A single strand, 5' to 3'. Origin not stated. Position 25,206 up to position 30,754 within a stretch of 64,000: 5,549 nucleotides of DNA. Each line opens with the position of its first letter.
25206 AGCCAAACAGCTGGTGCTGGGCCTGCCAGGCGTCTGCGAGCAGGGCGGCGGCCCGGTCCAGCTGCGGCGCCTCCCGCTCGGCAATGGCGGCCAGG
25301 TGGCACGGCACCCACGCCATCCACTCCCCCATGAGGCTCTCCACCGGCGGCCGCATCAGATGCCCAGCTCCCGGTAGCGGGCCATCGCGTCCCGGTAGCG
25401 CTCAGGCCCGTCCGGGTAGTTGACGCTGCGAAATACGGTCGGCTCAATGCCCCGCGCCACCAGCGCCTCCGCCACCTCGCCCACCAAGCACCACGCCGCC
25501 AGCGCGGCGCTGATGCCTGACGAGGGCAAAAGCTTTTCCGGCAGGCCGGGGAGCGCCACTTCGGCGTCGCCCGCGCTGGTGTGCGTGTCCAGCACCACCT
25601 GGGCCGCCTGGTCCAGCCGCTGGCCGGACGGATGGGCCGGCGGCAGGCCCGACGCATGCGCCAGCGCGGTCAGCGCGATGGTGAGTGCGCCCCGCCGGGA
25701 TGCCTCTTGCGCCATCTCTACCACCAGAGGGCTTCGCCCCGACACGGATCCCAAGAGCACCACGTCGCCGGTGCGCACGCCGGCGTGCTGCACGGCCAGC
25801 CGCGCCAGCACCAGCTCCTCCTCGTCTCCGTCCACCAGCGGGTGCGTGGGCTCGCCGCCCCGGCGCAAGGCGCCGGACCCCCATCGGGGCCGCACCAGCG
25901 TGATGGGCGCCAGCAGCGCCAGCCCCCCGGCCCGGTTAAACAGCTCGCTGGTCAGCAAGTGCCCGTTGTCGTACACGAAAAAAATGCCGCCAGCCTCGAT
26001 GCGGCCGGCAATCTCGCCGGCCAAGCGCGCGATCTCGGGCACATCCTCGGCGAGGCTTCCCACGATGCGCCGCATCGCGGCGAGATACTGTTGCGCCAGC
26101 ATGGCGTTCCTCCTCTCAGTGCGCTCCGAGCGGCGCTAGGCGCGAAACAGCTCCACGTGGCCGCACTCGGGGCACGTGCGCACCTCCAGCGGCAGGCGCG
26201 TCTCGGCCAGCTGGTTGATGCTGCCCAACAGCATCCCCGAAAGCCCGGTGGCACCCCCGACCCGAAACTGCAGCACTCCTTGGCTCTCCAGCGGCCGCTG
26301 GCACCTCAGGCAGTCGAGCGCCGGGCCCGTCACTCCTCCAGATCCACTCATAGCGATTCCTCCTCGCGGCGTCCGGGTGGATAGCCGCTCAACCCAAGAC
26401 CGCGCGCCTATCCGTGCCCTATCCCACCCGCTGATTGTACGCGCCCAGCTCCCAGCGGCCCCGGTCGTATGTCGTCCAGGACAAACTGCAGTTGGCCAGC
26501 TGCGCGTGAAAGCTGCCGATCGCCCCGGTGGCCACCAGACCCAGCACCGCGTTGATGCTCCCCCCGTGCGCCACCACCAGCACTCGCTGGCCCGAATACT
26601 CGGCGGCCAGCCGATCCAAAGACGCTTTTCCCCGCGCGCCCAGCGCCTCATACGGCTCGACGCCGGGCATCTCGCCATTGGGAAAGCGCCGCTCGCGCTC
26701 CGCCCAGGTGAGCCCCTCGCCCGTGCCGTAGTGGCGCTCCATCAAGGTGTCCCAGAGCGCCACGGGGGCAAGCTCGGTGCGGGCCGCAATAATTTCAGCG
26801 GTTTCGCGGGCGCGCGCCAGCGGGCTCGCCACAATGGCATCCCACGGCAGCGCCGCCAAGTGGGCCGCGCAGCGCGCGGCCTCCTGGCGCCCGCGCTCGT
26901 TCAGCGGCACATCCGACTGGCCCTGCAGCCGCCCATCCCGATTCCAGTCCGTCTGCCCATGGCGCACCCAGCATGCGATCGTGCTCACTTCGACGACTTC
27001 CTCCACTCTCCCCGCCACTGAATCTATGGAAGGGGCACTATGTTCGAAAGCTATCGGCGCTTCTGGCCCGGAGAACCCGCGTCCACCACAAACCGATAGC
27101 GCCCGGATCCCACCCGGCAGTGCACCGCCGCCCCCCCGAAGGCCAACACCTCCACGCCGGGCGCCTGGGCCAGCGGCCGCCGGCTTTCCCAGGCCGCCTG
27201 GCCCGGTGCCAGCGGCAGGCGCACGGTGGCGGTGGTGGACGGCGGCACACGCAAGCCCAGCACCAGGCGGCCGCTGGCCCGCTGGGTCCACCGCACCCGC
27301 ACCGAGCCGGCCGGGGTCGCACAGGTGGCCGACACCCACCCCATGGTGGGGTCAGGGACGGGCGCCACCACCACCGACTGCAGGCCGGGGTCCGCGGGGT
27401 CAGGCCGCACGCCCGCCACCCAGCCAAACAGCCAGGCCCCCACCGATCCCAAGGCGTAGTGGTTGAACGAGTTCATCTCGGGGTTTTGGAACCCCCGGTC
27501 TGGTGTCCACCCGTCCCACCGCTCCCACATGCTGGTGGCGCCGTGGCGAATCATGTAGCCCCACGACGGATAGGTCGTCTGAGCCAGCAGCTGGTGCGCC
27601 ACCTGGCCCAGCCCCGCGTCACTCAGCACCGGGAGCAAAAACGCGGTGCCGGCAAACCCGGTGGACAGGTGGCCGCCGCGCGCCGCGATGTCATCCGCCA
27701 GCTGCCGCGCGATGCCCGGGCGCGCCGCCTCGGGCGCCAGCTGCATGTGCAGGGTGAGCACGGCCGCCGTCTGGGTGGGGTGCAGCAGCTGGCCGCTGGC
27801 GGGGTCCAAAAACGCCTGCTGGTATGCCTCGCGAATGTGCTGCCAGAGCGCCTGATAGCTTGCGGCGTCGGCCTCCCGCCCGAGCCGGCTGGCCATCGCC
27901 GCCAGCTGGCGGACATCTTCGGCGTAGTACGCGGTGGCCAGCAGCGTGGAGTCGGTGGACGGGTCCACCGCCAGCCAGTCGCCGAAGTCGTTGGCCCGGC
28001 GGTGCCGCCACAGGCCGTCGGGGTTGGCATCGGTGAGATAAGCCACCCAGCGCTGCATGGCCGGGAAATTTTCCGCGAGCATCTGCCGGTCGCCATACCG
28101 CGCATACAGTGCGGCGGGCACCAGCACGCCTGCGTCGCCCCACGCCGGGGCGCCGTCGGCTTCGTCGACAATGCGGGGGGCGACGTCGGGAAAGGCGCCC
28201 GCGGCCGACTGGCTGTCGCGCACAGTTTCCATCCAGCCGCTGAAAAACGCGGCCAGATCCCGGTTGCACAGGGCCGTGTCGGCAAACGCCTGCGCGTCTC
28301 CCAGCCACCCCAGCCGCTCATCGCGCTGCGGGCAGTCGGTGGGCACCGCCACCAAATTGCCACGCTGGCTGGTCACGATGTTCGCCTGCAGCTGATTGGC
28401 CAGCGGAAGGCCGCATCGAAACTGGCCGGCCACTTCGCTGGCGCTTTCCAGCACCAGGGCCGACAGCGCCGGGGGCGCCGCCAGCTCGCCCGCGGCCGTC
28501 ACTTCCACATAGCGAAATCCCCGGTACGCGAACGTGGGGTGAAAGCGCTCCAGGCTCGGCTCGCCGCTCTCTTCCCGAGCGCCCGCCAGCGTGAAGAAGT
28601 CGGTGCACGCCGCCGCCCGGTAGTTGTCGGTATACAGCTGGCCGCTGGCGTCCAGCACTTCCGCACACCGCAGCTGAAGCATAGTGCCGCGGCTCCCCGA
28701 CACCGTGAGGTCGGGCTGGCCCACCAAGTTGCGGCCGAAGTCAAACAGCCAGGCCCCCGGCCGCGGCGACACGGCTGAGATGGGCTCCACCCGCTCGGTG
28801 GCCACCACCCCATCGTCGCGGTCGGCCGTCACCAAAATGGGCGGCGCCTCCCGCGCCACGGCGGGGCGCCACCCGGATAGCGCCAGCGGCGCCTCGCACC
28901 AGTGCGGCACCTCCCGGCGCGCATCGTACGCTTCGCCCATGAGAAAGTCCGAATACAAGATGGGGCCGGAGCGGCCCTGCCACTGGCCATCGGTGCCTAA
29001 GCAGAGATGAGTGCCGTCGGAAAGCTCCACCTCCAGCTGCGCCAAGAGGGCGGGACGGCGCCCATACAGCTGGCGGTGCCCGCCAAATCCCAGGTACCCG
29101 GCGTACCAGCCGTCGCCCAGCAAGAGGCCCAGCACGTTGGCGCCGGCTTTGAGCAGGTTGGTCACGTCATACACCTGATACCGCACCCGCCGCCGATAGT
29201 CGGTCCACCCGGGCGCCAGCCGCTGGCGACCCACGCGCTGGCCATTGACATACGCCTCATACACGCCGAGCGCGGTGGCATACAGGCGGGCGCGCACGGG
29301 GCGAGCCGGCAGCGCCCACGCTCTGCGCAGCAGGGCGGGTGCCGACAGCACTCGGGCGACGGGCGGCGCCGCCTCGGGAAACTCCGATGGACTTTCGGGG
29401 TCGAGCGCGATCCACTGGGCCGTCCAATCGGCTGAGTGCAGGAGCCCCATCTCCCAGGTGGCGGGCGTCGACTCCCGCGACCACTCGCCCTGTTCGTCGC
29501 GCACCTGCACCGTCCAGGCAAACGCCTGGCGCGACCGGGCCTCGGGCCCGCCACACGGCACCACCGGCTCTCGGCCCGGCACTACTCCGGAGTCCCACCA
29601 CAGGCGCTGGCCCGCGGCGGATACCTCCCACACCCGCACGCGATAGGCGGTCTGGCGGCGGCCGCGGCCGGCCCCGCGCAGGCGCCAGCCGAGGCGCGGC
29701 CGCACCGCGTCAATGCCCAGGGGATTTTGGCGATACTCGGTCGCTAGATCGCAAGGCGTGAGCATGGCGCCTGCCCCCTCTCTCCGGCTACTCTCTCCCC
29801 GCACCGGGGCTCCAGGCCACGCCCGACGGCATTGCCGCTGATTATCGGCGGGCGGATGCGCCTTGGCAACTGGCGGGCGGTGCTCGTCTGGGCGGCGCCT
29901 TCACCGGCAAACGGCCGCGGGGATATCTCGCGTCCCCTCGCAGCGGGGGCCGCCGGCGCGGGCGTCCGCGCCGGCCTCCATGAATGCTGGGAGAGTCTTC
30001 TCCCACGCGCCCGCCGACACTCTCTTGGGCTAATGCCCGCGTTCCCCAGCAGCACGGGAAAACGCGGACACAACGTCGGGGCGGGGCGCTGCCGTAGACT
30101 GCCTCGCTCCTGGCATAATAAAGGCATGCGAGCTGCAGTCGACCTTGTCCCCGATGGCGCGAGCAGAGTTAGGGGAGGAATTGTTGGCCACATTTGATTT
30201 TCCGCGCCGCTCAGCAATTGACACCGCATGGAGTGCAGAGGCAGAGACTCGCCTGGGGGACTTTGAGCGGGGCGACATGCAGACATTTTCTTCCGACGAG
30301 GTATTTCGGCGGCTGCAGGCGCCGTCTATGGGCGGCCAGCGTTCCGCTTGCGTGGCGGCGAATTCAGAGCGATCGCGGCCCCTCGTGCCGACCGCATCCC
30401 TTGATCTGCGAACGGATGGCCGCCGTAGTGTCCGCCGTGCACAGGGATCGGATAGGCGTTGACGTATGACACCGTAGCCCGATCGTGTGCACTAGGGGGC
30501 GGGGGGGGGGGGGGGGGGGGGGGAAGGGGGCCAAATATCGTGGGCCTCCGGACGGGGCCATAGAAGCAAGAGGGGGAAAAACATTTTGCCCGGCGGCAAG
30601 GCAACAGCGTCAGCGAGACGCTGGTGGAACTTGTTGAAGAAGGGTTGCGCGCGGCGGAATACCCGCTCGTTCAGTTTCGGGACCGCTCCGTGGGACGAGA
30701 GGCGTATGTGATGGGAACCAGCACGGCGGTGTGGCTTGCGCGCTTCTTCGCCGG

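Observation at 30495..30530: G5-C-G23-AA-G5 tract: a 23-nt guanine homopolymer between two decayed toxin-antitoxin modules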

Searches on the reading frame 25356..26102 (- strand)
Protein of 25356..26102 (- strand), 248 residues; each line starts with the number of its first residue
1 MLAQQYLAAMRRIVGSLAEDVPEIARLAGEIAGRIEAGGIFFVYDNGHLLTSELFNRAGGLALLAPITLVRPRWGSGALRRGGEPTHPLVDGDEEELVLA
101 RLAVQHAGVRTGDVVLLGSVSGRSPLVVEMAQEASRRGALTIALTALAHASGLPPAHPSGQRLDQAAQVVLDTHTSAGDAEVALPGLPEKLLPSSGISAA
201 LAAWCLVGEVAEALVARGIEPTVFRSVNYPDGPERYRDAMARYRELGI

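Call 27: find_encoding_contigs(protein=window:25356-26102:-, flank=10000, max_places=10)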
Protein window:25356-26102:- (248 aa): 1 contig read that carries it; 1 place shown.
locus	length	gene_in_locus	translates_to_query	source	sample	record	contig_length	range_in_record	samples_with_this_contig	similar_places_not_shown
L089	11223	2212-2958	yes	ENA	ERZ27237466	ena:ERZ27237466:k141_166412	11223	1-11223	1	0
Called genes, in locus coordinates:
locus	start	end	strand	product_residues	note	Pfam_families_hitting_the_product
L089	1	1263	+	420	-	?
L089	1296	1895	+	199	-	PF00300:His_Phos_1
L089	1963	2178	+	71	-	-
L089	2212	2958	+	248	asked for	PF13580:SIS_2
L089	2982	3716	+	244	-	PF13580:SIS_2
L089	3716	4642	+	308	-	PF01869:BcrAD_BadFG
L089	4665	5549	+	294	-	PF02826:2-Hacid_dh_C, PF03446:NAD_binding_2, PF03807:F420_oxidored (weak), PF14833:NAD_binding_11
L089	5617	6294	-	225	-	-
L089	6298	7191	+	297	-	-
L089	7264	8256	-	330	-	PF04185:Phosphoesterase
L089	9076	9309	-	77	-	-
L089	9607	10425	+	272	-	PF00702:Hydrolase, PF12710:HAD, PF13419:HAD_2, PF13242:Hydrolase_like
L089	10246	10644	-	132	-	-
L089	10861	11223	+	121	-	?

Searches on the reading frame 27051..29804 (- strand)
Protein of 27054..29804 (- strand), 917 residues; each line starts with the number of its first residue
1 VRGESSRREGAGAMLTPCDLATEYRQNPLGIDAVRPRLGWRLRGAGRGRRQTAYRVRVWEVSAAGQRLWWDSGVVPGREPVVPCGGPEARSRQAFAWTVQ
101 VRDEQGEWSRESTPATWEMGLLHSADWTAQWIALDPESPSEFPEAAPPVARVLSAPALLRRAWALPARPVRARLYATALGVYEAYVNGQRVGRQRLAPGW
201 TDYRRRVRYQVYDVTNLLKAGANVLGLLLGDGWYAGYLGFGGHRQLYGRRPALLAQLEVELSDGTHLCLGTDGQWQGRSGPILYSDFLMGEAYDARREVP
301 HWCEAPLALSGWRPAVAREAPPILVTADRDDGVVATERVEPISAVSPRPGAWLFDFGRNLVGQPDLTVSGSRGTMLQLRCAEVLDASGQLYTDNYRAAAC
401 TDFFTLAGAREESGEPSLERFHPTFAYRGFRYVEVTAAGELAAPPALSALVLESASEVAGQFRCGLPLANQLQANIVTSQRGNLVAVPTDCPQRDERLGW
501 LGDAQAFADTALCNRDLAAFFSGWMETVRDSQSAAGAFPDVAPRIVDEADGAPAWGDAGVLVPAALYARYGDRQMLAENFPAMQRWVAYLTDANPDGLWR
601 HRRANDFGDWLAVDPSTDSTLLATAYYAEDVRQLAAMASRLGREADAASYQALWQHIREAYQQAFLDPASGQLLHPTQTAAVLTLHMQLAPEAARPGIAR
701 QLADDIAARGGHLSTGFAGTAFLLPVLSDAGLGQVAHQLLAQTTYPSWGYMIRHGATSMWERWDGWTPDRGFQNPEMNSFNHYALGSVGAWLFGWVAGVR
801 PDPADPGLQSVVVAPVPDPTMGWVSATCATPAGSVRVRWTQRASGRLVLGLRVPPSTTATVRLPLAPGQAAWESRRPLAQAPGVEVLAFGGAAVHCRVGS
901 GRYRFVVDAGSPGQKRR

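Call 7: search_protein_families(library=pfam, proteins=[window:27054-29804:-], max_evalue=0.1)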
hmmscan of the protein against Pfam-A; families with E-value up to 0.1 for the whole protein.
window:27054-29804:- (917 aa): 5 families
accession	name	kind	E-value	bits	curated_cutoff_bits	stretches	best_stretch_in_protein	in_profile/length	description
PF17389.8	Bac_rhamnosid6H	-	1.1e-113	380.5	24.5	1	459-793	3-336/339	Bacterial alpha-L-rhamnosidase 6 hairpin glycosidase domain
PF08531.16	Bac_rhamnosid_N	-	4.8e-57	193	25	1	168-334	2-169/172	Alpha-L-rhamnosidase N-terminal domain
PF25788.1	Ig_Rha78A_N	-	2.5e-27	95.6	27.4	1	19-123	3-105/105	Rha78A-like, N-terminal immunoglobulin domain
PF05592.18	Bac_rhamnosid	-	1.1e-22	80.3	22.2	1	348-451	4-100/102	Bacterial alpha-L-rhamnosidase concanavalin-like domain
PF17390.7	Bac_rhamnosid_C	-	1.1e-15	57.7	22.1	1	798-870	1-70/78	Bacterial alpha-L-rhamnosidase C-terminal domain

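Call 9: find_related_loci(query=window:27054-29804:-, collection=genome_contigs, flank=10000)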
Query window:27054-29804:- (917 aa) in genome_contigs; peptide patterns used: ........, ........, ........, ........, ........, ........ (x = any residue, [..] = any of these).
600 stretches matched a pattern (row limit reached: there are more); 563 encode a relative of the query (tblastn E <= 1e-3); the best 80 are kept; 80 distinct loci.
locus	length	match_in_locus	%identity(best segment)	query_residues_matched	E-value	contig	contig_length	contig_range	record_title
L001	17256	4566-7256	68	14-912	0e+0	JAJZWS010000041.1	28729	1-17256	MAG: Bacillota bacterium isolate TL1-2.bin2 NODE_1601_length_28729_cov_8.14447, whole genome shotgun sequence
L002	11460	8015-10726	68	9-912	0e+0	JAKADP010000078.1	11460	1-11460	MAG: Bacillota bacterium isolate WH5.bin24 NODE_3450_length_11460_cov_3.563840, whole genome shotgun sequence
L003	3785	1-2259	69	158-912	0e+0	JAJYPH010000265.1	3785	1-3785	MAG: Bacillota bacterium isolate DS3.bin47 NODE_36361_length_3785_cov_2.443685, whole genome shotgun sequence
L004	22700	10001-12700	46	13-905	0e+0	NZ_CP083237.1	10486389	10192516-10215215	Actinomadura madurae strain ATCC 19425 chromosome, complete genome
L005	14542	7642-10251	44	20-906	0e+0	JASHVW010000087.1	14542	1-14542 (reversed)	MAG: Verrucomicrobiia bacterium isolate JOPF215 JOPF_AWAY_contig_297742, whole genome shotgun sequence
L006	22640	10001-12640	41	11-905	0e+0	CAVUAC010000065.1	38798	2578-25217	MAG: uncultured Bacteroidetes bacterium isolate MFD04408.bin.2.163 genome assembly, contig: contig_68791, whole genome s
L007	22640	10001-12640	43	17-909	0e+0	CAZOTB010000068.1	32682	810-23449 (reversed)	MAG TPA_asm: uncultured Verrucomicrobiota bacterium isolate binchicken_co107_139 genome assembly, contig: NODE_3401_leng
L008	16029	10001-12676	45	13-905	0e+0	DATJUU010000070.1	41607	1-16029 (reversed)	MAG TPA_asm: Opitutaceae bacterium isolate SMAG_U15054 k141_3814634, whole genome shotgun sequence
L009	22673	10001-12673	43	15-905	0e+0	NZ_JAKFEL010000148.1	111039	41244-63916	MAG: Aeromicrobium sp. isolate LC072 contig-124_146, whole genome shotgun sequence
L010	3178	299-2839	46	19-864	0e+0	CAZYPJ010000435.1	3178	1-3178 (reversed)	MAG TPA_asm: uncultured Anaerolineales bacterium isolate SRP167436_co1_96 genome assembly, contig: NODE_51071_length_317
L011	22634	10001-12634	44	7-906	0e+0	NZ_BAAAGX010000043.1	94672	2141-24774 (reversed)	Cryptosporangium japonicum strain JCM 10425 sequence43, whole genome shotgun sequence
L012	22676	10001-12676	44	14-905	0e+0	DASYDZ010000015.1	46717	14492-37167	MAG TPA_asm: Candidatus Didemnitutus sp. isolate SMAG_U4972 k141_2324632, whole genome shotgun sequence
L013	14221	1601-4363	42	2-907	0e+0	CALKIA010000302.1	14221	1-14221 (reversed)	MAG TPA_asm: uncultured Chloroflexi bacterium isolate SRR5576005_bin.115_CONCOCT_v1.1_MAG genome assembly, contig: ERZ79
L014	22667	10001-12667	41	14-905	0e+0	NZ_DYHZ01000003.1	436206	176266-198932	MAG: Anaerolinea thermophila isolate TT109_54_104 Afr_mines_TT109_6_length_436206_cov_44_274075, whole genome shotgun se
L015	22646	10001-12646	43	20-907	0e+0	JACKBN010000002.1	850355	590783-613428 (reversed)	MAG: Ardenticatenaceae bacterium isolate HK-STAS-CHLO-22 HK-STAS-CHLO-22_2, whole genome shotgun sequence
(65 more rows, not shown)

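Call 17: find_encoding_contigs(protein=window:27051-29765:-, flank=10000, max_places=10)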
Protein window:27051-29765:- (904 aa): no gene with exactly this product is on record in the collection.

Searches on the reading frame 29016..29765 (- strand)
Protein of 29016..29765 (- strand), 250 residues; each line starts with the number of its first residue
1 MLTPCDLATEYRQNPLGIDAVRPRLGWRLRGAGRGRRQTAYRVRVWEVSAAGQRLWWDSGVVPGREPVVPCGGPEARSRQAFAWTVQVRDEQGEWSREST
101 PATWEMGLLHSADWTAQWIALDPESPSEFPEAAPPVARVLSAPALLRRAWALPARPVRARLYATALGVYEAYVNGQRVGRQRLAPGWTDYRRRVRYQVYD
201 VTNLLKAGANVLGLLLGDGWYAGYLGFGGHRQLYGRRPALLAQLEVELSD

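Call 25: find_homologous_proteins(query=window:29016-29765:-, max_evalue=1e-40)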
Query window:29016-29765:- (250 aa): 140 proteins with E <= 1e-40 among 6083 candidates; the best 120 are listed.
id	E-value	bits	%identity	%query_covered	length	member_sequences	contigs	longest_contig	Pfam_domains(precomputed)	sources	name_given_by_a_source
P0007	4.8e-62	228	50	98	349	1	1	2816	PF08531.17,PF25788.3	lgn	-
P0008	7.2e-61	224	49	100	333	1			PF08531.17,PF25788.3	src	-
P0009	2.6e-57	212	48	98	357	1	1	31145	PF08531.17,PF25788.3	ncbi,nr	ncbi:MAG: alpha-L-rhamnosidase N-terminal domain-containing protein, partial [Verrucomicrobiota bact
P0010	5.9e-57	211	48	99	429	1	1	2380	PF08531.17,PF25788.3,PF05592.19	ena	-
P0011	1.1e-56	210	48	100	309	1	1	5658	PF08531.17,PF25788.3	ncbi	ncbi:MAG: alpha-L-rhamnosidase N-terminal domain-containing protein, partial [Anaerolineales bacteri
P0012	1.1e-56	210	47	100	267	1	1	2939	PF08531.17,PF25788.3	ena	-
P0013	1.3e-56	210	51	98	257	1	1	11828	PF08531.17,PF25788.3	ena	-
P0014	3.7e-56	209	45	100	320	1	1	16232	PF08531.17,PF25788.3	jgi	jgi:alpha-L-rhamnosidase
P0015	4.6e-56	208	47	98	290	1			PF08531.17,PF25788.3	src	-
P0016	5.0e-56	208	50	99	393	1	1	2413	PF08531.17,PF25788.3,PF05592.19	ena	-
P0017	5.9e-56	208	48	97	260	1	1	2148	PF08531.17,PF25788.3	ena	-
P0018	8.3e-56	207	48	100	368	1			PF08531.17,PF25788.3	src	-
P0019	9.8e-56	207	48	100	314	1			PF08531.17,PF25788.3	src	-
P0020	1.4e-55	207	48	100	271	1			PF08531.17,PF25788.3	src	-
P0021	2.0e-55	206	46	98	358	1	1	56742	PF08531.17,PF25788.3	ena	-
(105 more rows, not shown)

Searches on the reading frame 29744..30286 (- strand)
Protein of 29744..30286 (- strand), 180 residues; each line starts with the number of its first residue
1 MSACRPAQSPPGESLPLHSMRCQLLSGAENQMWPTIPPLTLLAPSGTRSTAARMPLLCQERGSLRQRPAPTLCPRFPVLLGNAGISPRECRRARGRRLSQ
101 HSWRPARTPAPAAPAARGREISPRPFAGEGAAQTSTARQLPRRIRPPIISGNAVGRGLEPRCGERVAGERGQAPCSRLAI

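Call 50: find_encoding_contigs(protein=window:29744-30286:-, flank=10000, max_places=10)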
Protein window:29744-30286:- (180 aa): no gene with exactly this product is on record in the collection.

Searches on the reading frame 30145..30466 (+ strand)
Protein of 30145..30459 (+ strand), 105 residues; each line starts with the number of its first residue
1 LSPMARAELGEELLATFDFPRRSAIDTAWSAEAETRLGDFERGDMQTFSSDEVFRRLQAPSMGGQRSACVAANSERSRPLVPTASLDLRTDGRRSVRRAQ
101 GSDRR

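Call 7: search_protein_families(library=pfam, proteins=[window:30145-30459:+, window:30194-30466:+], max_evalue=0.1)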
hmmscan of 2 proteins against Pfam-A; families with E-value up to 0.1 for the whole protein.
window:30145-30459:+ (105 aa): 1 family
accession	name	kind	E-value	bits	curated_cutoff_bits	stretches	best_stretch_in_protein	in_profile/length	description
PF09720.15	Unstab_antitox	-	9.3e-08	32.4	23.3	1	1-53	2-54/54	Putative addiction module component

window:30194-30466:+ (91 aa): 0 families

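Call 18: find_encoding_contigs(protein=window:30154-30462:+, flank=10000, max_places=10)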
Protein window:30154-30462:+ (102 aa): no gene with exactly this product is on record in the collection.

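Call 20: find_homologous_proteins(query=window:30145-30459:+)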
Query window:30145-30459:+ (105 aa): 6 proteins with E <= 0.001 among 17 candidates.
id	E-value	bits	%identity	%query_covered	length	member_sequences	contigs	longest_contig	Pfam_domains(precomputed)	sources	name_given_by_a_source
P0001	1.6e-18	85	75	58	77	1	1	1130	PF09720.16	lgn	-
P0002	5.3e-18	83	72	58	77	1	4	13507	PF09720.16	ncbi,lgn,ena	-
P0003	1.3e-17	82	69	58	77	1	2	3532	PF09720.16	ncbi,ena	-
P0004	2.2e-17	81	70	58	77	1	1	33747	PF09720.16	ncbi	-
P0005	1.5e-16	78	69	58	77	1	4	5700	PF09720.16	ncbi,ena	-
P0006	7.4e-14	70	61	58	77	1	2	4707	PF09720.16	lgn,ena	-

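Call 22: find_encoding_contigs(protein=P0002, flank=3000, max_places=4)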
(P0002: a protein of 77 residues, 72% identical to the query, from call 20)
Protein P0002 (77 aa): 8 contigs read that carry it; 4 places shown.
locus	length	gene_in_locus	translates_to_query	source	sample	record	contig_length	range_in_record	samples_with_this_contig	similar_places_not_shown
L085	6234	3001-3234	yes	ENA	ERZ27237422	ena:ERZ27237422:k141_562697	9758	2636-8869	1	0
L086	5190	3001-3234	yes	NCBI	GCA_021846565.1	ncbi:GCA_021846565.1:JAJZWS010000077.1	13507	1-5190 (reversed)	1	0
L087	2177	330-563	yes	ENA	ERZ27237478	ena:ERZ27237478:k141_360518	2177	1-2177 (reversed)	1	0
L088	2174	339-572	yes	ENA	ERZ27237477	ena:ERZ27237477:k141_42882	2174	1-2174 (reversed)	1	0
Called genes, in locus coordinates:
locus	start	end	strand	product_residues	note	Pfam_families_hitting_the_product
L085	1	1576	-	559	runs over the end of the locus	PF07495:Y_Y_Y (faint)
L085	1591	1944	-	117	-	-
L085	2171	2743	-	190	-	PF00239:Resolvase, PF02796:HTH_7 (weak)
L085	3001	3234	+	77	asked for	PF09720:Unstab_antitox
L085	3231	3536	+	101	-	PF05016:ParE_toxin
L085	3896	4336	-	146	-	PF13401:AAA_22 (weak)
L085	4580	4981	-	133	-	-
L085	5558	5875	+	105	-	-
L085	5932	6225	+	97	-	PF01527:HTH_Tnp_1 (weak)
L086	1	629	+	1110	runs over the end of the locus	PF07719:TPR_2 (faint), PF14559:TPR_19 (faint), PF05729:NACHT (faint), PF13191:AAA_16, PF00515:TPR_1 (faint), PF13181:TPR_8 (faint), PF13424:TPR_12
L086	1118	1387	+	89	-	PF14236:DruA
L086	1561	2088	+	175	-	PF13808:DDE_Tnp_1_assoc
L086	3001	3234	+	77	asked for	PF09720:Unstab_antitox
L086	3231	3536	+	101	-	PF05016:ParE_toxin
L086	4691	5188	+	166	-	?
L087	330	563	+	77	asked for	PF09720:Unstab_antitox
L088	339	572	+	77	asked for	PF09720:Unstab_antitox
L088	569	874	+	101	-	PF05016:ParE_toxin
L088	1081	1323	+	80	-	-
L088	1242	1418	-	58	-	-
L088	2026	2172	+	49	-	?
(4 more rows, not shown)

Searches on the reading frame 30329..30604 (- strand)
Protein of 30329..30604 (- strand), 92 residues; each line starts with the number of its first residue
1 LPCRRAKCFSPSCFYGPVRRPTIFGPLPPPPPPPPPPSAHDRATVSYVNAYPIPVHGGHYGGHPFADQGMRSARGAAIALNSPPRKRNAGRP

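Call 62: find_encoding_contigs(protein=window:30329-30604:-, flank=10000, max_places=10)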
Protein seq(92 aa) (92 aa): no gene with exactly this product is on record in the collection.
